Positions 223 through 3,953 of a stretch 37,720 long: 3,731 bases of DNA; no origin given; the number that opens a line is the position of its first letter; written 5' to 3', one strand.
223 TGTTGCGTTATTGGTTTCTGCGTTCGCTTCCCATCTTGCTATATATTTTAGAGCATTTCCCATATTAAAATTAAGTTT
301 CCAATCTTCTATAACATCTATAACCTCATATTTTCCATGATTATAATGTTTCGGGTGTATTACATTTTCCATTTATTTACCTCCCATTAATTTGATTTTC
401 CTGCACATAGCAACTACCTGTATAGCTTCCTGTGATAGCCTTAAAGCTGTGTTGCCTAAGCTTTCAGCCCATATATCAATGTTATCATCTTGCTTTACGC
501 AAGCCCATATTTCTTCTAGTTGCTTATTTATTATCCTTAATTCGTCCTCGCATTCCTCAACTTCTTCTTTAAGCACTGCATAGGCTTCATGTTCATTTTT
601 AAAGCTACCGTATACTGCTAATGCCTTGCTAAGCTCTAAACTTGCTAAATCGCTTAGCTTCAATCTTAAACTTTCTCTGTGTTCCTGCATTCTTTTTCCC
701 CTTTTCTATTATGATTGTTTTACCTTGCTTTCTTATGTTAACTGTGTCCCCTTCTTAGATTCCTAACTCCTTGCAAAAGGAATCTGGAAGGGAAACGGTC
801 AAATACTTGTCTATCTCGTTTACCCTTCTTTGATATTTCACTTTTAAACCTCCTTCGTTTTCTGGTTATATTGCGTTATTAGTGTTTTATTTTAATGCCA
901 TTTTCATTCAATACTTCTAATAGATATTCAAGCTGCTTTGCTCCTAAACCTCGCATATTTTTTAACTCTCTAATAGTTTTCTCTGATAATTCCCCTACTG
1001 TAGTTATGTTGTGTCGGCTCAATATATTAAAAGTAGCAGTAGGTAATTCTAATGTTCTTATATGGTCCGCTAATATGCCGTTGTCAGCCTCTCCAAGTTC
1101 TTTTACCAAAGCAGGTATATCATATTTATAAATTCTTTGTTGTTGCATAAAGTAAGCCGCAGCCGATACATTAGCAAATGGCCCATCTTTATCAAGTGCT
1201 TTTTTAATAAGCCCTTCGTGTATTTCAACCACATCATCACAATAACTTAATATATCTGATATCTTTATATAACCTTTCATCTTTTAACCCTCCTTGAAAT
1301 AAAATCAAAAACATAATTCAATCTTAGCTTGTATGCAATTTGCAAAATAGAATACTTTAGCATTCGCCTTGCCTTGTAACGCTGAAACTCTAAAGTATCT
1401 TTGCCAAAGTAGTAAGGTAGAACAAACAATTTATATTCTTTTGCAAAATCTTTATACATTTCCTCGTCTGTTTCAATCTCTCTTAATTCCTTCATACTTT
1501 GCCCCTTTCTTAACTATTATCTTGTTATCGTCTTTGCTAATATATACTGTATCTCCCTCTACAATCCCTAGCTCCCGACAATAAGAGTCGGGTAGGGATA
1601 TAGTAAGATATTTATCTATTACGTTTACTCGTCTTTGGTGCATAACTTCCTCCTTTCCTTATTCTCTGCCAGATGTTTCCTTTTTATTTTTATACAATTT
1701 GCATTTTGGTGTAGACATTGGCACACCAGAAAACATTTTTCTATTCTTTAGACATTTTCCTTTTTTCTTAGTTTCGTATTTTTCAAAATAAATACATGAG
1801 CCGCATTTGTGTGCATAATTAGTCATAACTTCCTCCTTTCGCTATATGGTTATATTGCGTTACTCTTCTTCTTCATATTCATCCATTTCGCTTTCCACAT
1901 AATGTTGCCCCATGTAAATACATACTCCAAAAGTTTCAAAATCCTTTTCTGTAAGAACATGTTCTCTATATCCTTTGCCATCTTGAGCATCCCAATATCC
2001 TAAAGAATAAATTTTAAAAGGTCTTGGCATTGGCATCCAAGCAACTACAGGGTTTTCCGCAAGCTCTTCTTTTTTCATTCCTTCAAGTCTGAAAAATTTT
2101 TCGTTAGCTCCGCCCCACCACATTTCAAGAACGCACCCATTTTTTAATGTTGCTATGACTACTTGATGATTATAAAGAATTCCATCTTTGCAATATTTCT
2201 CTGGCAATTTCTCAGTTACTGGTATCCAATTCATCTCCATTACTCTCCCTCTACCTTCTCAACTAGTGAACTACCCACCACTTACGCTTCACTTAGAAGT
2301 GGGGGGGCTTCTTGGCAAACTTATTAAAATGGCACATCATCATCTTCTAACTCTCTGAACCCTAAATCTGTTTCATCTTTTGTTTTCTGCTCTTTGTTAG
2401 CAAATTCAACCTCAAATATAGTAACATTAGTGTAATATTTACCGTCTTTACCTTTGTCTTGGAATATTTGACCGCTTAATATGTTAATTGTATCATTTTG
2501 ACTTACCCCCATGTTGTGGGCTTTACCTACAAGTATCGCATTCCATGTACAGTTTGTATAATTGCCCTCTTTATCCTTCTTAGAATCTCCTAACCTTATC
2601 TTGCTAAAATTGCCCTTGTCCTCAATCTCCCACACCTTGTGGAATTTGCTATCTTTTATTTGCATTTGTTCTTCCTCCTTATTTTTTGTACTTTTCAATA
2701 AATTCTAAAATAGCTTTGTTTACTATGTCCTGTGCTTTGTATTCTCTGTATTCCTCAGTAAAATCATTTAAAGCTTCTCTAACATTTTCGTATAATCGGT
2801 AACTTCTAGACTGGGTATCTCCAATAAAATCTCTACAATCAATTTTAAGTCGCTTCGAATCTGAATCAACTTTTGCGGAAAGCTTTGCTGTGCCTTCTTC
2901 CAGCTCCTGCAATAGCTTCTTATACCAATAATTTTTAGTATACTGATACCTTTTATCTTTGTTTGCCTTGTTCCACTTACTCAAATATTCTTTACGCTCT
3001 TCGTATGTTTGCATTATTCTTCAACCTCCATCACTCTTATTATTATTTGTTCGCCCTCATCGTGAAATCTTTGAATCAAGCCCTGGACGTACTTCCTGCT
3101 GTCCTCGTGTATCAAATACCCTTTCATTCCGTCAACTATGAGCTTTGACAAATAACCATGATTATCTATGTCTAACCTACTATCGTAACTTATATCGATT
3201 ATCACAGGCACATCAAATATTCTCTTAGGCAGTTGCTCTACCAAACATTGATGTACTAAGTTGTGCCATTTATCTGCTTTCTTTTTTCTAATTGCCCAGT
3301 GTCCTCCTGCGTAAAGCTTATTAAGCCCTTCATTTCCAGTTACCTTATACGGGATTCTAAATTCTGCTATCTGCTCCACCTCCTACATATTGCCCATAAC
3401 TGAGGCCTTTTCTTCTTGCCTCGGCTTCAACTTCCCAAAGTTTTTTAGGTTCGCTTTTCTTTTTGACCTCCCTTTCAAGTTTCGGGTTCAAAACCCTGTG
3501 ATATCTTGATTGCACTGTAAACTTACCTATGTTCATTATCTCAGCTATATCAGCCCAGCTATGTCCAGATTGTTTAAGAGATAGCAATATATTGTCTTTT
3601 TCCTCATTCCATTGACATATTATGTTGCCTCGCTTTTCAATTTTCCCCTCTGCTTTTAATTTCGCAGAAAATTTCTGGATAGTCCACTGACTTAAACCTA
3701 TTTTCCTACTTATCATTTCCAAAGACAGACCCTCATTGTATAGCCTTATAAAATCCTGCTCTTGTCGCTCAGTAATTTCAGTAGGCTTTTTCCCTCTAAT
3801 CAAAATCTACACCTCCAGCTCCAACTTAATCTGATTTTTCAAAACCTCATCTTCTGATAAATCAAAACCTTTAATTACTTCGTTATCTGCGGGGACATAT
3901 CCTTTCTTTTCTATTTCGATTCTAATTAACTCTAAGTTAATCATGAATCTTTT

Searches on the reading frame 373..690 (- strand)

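Call 83: search_protein_families(library=phrogs, proteins=[window:373-690:-], max_evalue=0.00001)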
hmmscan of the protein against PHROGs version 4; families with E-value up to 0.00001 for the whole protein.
window:373-690:- (105 aa): 1 family
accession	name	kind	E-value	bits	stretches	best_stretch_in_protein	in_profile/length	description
phrog_25385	-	unknown function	9.9e-09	36.3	1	15-99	11-97/128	-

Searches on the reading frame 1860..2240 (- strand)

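Call 83: search_protein_families(library=phrogs, proteins=[window:1860-2240:-], max_evalue=0.00001)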
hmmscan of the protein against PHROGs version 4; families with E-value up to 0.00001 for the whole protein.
window:1860-2240:- (126 aa): 1 family
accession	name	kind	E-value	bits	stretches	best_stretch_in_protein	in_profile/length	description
phrog_15198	-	unknown function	2.8e-06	28.4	1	4-76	84-154/159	-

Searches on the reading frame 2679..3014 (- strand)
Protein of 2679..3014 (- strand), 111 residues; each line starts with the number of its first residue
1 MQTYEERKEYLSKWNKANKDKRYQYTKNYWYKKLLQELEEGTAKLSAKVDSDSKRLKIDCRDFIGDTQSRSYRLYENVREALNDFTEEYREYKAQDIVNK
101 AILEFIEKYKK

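Call 83: search_protein_families(library=phrogs, proteins=[window:2679-3014:-], max_evalue=0.00001)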
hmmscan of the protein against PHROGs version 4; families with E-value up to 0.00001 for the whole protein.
window:2679-3014:- (111 aa): 1 family
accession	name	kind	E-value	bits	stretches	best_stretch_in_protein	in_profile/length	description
phrog_2727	-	unknown function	2.3e-14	54.8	1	15-111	82-176/176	-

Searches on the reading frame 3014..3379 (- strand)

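Call 83: search_protein_families(library=phrogs, proteins=[window:3014-3379:-], max_evalue=0.00001)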
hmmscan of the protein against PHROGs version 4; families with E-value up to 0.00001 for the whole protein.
window:3014-3379:- (121 aa): 1 family
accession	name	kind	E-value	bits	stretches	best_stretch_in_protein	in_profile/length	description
phrog_4632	-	DNA, RNA and nucleotide metabolism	8.7e-15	55.9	1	18-118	40-158/171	RusA-like Holliday junction resolvase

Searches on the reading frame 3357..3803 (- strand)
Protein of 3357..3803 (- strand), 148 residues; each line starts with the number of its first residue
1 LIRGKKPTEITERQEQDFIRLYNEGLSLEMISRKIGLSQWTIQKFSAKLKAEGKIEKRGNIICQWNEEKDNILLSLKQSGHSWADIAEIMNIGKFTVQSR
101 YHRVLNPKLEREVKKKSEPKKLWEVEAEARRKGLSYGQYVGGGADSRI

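Call 47: search_protein_families(library=pfam, proteins=[window:3357-3803:-], max_evalue=0.1)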
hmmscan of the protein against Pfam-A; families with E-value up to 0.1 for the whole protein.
window:3357-3803:- (148 aa): 22 families
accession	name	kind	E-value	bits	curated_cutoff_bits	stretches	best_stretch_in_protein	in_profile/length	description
PF08281.18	Sigma70_r4_2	-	2e-06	27.7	25.7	1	77-104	23-50/54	Sigma-70, region 4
PF13921.12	Myb_DNA-bind_6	-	6.6e-06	26.7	22.9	1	65-112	1-50/60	Myb-like DNA-binding domain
PF13384.12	HTH_23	-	8.3e-06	25.9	24.6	1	72-103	10-40/50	Homeodomain-like domain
PF04545.22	Sigma70_r4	-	4.1e-05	23.4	24.1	0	11-42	6-37/50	Sigma-70, region 4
PF14493.12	HTH_40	-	4.5e-05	24.1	27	1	19-56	6-44/89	Helix-turn-helix domain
PF13518.12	HTH_28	-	7e-05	23.3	25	1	74-102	6-34/52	Helix-turn-helix domain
PF00196.25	GerE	-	0.00021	21.3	23.5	0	14-47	6-39/57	Bacterial regulatory proteins, luxR family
PF19610.4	DUF6115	-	0.0011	19.8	27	0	64-97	95-127/134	Family of unknown function (DUF6115)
PF01381.28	HTH_3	-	0.0021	18.5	23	1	20-44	5-28/55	Helix-turn-helix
PF02796.21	HTH_7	-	0.0025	18.3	23.8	0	71-97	12-38/45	Helix-turn-helix domain of resolvase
PF13936.12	HTH_38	-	0.0077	16.4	27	0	20-43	15-38/44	Helix-turn-helix domain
PF06056.18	Terminase_5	-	0.0099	16.2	20.3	0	20-47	8-35/58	Putative ATPase subunit of terminase (gpP-like)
PF13693.12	HTH_35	-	0.014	15.8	25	0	69-113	4-47/75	Winged helix-turn-helix DNA-binding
PF13730.12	HTH_36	-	0.021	15.1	25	0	27-49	27-49/55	Helix-turn-helix domain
PF19889.5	DUF6362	-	0.028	15.2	31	0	64-105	54-95/98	Domain of unknown function (DUF6362)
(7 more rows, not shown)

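Call 83: search_protein_families(library=phrogs, proteins=[window:3357-3803:-], max_evalue=0.00001)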
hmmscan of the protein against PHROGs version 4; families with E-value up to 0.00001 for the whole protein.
window:3357-3803:- (148 aa): 6 families
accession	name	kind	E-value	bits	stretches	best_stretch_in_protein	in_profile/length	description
phrog_3855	-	DNA, RNA and nucleotide metabolism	2.1e-09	38.8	0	11-58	65-112/115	HTH DNA binding protein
phrog_323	-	transcription regulation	6.5e-09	36.8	1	6-128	145-270/319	transcriptional regulator, D5-like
phrog_9366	-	integration and excision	6.4e-08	33.6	0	66-99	67-100/109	transposase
phrog_1190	-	transcription regulation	4.2e-07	30.9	0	68-115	116-161/167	RNA polymerase sigma factor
phrog_11376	-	unknown function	3.3e-06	28.4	0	7-54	40-87/134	-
phrog_664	-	DNA, RNA and nucleotide metabolism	6e-06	27.2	0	2-44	78-119/210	DNA binding protein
